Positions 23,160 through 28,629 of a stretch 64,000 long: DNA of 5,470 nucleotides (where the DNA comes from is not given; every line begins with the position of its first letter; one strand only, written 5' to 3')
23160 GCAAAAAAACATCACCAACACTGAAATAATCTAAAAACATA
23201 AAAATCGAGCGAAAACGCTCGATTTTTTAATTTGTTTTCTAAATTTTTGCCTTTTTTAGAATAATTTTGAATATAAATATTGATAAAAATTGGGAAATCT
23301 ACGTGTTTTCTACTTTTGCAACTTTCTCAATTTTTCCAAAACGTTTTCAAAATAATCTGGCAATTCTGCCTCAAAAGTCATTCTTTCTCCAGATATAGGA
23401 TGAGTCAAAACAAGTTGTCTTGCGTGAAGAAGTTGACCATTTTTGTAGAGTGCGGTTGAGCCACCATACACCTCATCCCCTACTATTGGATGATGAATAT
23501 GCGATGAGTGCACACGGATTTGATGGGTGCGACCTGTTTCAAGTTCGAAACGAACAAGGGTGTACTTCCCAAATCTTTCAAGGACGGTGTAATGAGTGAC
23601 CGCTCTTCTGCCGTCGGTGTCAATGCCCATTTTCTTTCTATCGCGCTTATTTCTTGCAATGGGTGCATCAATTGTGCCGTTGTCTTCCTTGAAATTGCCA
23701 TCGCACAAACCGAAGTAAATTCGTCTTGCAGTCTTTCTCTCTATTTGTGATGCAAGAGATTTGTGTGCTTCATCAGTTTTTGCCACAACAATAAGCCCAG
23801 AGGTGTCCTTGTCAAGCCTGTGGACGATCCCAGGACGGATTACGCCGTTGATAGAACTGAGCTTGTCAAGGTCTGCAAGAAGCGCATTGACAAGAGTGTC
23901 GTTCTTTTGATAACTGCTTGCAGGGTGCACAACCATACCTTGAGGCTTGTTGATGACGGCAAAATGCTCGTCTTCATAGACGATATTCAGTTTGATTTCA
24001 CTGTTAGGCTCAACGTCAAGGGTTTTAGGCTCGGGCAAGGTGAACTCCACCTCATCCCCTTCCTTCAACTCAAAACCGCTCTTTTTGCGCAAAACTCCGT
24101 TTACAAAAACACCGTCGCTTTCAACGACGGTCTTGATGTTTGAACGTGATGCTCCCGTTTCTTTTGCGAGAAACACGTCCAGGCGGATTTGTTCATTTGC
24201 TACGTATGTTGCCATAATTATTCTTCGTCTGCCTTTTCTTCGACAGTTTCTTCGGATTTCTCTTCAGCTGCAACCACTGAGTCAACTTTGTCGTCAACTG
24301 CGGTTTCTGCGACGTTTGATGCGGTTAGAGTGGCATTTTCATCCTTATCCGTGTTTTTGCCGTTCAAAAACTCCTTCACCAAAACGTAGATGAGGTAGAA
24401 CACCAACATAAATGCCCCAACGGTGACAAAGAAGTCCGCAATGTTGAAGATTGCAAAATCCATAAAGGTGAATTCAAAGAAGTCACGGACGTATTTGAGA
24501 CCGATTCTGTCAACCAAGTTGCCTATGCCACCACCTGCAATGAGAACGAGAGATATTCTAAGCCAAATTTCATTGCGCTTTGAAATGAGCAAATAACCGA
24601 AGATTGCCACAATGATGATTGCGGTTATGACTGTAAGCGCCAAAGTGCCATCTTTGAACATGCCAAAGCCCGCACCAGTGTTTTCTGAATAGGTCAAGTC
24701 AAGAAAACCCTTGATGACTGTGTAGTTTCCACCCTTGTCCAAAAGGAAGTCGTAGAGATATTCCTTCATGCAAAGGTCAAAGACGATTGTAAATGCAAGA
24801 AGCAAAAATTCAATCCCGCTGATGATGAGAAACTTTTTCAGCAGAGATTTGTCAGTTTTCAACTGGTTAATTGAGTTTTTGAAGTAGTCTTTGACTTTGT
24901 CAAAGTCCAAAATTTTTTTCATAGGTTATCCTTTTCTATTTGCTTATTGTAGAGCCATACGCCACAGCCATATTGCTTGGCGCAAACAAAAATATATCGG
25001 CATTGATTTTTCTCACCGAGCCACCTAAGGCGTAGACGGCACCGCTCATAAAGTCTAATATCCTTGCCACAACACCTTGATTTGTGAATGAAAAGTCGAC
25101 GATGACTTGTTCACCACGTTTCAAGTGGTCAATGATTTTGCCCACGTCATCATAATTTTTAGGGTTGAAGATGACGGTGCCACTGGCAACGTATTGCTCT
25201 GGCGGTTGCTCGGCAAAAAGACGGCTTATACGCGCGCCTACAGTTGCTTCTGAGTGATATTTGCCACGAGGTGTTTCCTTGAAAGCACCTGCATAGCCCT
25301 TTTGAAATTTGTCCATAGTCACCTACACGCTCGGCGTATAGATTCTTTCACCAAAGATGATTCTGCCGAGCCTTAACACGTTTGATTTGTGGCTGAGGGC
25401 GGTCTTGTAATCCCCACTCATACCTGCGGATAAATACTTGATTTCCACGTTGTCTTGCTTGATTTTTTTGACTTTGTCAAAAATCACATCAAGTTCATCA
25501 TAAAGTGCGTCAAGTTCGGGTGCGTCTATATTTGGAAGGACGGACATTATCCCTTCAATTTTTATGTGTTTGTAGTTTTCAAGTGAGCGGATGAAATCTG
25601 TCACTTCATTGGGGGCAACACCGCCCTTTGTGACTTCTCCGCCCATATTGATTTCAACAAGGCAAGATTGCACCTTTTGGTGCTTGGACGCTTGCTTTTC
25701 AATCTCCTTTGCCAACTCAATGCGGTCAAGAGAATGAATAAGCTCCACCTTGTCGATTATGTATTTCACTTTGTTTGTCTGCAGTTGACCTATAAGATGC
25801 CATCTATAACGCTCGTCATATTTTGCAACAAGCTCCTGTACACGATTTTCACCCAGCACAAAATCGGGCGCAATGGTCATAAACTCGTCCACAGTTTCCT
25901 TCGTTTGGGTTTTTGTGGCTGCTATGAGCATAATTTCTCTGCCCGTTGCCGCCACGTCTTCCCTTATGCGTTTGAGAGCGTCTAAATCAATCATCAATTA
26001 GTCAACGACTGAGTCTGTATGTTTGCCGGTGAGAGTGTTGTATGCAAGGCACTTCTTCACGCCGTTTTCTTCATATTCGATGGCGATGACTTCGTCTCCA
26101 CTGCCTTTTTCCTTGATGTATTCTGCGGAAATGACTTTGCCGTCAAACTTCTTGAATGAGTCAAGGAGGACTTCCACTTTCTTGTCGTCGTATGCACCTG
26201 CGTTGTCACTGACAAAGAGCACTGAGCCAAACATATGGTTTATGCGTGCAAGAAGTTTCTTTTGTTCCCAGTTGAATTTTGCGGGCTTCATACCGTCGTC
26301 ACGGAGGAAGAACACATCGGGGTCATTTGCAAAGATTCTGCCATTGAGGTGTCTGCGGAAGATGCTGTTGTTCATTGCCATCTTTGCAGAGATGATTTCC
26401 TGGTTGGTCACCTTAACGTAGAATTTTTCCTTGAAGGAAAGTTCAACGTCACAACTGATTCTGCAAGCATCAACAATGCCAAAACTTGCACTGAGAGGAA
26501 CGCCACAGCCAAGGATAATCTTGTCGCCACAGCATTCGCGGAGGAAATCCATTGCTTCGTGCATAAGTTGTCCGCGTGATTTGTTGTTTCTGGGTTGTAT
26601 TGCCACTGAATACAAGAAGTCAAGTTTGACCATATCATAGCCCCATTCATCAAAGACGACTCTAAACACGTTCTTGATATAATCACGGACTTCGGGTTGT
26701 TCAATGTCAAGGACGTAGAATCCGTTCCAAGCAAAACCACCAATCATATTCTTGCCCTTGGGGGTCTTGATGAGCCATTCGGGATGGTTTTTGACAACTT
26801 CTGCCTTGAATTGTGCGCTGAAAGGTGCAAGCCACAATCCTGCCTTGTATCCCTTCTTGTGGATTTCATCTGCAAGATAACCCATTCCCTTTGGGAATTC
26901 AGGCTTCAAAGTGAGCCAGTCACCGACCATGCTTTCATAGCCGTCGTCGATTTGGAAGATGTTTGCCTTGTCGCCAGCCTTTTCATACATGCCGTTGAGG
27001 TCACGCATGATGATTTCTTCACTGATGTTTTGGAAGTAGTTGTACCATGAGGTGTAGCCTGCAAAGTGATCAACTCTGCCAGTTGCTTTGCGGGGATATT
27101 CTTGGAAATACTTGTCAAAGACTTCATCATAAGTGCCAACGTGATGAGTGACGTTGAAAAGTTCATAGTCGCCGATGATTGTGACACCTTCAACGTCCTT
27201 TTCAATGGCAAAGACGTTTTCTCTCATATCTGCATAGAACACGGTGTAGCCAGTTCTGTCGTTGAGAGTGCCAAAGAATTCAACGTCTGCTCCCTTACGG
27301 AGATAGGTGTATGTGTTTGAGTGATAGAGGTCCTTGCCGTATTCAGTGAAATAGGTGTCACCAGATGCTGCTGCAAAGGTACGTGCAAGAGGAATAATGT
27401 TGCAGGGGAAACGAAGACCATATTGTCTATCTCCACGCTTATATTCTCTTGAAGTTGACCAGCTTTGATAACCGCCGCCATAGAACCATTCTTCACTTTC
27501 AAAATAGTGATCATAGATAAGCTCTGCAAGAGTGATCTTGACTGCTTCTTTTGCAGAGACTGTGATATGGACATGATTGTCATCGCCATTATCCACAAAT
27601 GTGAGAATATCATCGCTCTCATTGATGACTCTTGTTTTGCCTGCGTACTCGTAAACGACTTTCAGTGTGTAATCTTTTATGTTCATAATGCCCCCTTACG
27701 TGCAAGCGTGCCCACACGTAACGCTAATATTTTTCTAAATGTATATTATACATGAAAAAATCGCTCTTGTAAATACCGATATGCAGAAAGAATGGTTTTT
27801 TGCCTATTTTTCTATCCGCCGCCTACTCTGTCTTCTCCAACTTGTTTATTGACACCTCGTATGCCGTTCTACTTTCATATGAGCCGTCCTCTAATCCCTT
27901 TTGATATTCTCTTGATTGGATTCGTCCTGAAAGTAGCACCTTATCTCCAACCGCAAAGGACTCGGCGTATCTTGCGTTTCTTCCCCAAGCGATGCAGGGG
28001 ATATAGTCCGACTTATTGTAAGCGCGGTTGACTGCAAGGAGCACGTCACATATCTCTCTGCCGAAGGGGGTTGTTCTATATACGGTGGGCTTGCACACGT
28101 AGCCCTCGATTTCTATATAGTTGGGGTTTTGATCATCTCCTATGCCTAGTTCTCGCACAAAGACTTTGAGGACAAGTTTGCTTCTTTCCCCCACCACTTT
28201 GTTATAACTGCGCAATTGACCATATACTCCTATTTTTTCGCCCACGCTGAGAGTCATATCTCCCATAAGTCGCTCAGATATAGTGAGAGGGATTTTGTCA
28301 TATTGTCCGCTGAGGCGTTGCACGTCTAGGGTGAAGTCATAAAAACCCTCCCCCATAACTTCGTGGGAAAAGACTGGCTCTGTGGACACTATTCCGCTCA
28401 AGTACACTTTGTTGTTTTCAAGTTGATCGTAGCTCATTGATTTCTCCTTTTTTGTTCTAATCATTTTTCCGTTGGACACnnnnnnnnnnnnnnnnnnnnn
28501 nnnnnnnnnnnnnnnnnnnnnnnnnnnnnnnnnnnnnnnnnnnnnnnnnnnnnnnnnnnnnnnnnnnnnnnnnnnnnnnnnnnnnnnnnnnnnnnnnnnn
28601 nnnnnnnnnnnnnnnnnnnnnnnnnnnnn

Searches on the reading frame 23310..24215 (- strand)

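Call 54: search_protein_families(library=pfam, proteins=[window:23310-24215:-], max_evalue=0.00001)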
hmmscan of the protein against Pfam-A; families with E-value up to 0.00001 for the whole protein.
window:23310-24215:- (301 aa): 2 families
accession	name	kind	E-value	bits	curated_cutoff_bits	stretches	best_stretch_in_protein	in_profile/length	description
PF00849.27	PseudoU_synth_2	-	2e-36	125.9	26.8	1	84-239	1-152/152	RNA pseudouridylate synthase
PF01479.30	S4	-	5.6e-09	36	22.8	1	11-56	2-48/48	S4 domain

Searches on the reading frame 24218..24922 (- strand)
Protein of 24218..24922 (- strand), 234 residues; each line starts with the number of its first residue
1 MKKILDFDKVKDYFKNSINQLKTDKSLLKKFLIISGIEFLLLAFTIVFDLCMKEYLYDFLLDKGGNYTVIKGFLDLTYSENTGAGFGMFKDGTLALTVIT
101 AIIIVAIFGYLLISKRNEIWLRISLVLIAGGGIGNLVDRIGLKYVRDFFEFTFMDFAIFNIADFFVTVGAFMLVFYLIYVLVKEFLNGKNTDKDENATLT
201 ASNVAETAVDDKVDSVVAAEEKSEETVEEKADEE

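Call 54: search_protein_families(library=pfam, proteins=[window:24218-24922:-], max_evalue=0.00001)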
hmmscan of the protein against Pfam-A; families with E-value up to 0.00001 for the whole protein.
window:24218-24922:- (234 aa): 1 family
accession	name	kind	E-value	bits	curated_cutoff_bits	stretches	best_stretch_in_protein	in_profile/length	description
PF01252.23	Peptidase_A8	-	1.3e-32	113.4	25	1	42-178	2-141/142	Signal peptidase (SPase) II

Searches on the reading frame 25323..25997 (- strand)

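Call 54: search_protein_families(library=pfam, proteins=[window:25323-25997:-], max_evalue=0.00001)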
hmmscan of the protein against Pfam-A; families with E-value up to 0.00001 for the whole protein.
window:25323-25997:- (224 aa): 1 family
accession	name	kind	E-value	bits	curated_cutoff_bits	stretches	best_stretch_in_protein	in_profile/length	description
PF01168.26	Ala_racemase_N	-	3e-19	70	24.1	1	47-217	50-218/220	Alanine racemase, N-terminal domain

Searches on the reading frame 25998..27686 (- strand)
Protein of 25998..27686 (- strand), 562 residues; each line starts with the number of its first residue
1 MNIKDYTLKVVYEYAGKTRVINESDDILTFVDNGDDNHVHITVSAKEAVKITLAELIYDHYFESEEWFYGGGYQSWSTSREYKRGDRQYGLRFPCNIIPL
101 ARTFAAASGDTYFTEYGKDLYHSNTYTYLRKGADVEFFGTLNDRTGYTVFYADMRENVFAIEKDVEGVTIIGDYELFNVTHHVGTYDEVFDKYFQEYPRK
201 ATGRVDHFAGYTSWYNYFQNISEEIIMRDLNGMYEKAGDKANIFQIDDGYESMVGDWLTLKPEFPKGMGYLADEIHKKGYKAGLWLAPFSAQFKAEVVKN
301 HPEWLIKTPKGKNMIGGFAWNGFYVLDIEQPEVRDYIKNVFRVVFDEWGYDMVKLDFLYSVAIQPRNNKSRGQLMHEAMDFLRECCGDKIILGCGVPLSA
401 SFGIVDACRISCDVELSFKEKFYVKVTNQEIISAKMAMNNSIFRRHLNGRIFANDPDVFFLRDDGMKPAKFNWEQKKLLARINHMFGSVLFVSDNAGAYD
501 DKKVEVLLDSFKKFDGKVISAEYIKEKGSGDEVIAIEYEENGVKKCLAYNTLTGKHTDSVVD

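Call 26: search_protein_families(library=pfam, proteins=[window:25998-27686:-], max_evalue=0.0001)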
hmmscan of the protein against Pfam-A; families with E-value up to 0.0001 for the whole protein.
window:25998-27686:- (562 aa): 3 families
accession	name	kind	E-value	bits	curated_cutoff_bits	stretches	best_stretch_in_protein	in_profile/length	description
PF02065.24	Melibiase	-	6.7e-17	61.9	27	1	248-361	79-195/347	Melibiase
PF01055.32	Glyco_hydro_31_2nd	-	1.2e-05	25.3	23.5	1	233-360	30-159/328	Glycosyl hydrolases family 31 TIM-barrel domain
PF02638.21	GHL10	-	6.3e-05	22.7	27.9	0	250-357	48-162/311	Glycosyl hydrolase-like 10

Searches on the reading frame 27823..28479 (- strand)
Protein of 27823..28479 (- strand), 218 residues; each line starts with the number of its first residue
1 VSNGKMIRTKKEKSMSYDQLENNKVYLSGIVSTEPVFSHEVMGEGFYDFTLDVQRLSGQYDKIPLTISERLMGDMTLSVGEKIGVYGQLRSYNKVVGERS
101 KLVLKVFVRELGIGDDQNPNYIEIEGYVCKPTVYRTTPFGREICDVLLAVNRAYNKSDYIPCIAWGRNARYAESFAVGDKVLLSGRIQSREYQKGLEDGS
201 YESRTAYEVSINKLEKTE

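Call 26: search_protein_families(library=pfam, proteins=[window:27823-28479:-], max_evalue=0.0001)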
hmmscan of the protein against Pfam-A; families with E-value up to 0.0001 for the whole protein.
window:27823-28479:- (218 aa): 2 families
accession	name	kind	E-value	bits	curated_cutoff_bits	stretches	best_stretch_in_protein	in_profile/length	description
PF00436.31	SSB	-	6.9e-19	68.3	26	1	120-215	2-102/104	Single-strand binding protein family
PF01336.31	tRNA_anti-codon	-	8.8e-05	22.8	27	0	157-215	26-73/75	OB-fold nucleic acid binding domain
